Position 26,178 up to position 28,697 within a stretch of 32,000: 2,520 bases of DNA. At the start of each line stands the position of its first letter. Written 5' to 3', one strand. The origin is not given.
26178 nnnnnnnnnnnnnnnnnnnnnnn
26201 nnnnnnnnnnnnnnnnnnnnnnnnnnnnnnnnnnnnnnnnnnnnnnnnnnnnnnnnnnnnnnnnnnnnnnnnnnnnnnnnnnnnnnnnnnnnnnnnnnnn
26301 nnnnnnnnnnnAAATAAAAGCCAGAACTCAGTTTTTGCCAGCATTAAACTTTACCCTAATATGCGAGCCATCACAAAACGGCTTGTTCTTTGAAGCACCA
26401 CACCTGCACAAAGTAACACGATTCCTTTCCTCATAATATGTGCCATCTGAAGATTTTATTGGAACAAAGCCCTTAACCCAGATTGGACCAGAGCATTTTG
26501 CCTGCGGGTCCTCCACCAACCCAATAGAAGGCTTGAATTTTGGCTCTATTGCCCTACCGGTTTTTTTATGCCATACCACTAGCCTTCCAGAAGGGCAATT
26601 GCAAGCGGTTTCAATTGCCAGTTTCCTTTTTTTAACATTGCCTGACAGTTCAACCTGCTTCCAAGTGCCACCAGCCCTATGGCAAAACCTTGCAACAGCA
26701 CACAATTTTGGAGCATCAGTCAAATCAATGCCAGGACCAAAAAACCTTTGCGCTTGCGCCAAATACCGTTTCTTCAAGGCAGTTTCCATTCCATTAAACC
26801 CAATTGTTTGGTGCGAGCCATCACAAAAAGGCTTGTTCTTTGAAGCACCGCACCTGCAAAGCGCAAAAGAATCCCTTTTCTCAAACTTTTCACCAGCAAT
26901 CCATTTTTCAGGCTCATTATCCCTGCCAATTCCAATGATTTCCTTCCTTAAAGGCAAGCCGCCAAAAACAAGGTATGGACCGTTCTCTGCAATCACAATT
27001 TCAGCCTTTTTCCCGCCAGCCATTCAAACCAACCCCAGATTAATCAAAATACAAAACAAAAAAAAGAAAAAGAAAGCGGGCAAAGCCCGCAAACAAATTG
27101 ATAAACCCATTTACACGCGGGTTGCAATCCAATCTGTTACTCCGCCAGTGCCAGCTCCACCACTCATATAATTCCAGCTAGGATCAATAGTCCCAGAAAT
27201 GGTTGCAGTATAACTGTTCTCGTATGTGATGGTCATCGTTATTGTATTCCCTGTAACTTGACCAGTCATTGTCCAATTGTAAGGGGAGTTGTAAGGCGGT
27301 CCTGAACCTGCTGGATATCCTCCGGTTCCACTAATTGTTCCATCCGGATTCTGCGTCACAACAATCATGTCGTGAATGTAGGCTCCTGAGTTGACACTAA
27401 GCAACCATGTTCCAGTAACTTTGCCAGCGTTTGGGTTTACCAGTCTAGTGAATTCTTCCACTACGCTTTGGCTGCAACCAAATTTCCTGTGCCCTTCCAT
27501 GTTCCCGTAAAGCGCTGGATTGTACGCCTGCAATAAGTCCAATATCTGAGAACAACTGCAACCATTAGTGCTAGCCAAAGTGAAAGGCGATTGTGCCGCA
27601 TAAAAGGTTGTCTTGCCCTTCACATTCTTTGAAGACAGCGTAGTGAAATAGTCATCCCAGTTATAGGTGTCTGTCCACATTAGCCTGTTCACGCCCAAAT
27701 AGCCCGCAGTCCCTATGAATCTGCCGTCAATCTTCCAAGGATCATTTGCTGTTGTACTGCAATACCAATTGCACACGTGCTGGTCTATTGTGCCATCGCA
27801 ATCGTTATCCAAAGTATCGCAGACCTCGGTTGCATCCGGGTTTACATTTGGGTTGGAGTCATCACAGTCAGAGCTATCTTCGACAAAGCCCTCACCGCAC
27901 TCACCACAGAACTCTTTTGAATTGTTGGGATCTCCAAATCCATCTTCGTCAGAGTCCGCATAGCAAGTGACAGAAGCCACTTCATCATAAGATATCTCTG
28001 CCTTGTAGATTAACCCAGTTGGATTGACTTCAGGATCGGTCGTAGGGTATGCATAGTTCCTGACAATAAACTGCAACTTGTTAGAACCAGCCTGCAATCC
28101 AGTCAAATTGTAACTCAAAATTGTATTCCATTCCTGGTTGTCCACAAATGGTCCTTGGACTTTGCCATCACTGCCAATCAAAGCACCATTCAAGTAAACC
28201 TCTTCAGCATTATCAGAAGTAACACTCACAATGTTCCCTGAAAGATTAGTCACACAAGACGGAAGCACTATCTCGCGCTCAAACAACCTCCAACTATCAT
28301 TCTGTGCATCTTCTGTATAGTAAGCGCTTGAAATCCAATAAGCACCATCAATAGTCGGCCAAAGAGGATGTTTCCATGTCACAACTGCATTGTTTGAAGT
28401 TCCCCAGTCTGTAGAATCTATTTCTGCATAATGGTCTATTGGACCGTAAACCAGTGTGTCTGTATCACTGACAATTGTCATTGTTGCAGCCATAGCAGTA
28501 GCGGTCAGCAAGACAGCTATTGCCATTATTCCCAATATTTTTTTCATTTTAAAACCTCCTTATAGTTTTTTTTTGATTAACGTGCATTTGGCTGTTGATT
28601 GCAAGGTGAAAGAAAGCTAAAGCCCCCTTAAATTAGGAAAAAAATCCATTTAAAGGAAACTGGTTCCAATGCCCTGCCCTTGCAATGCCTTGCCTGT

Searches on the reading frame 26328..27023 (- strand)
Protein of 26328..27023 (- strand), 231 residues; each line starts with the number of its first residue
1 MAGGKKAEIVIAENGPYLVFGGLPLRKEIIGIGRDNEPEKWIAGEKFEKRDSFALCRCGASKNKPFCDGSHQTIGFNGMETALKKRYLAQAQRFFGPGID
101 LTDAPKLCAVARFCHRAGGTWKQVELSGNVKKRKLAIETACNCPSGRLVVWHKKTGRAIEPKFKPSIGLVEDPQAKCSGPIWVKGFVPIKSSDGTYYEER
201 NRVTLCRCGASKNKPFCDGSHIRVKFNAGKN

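Call 9: search_protein_families(library=pfam, proteins=[window:26328-27023:-], max_evalue=0.001)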
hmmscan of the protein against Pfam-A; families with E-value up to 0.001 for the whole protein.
window:26328-27023:- (231 aa): 2 families
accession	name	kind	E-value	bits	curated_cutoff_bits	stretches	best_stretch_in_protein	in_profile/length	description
PF09360.15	zf-CDGSH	-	1.5e-38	131.2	29.5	2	179-221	2-47/48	Iron-binding zinc finger CDGSH type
PF06902.16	Fer4_19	-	1.2e-08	35.3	24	1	96-153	3-64/64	Divergent 4Fe-4S mono-cluster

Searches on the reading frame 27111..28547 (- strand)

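Call 9: search_protein_families(library=pfam, proteins=[window:27111-28547:-], max_evalue=0.001)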
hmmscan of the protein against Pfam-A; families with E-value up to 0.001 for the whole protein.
window:27111-28547:- (478 aa): 1 family
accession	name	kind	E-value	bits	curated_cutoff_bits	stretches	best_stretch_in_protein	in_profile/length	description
PF11617.13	Cu-binding_MopE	-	4.3e-11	43.3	27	1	227-255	1-29/30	Putative metal-binding motif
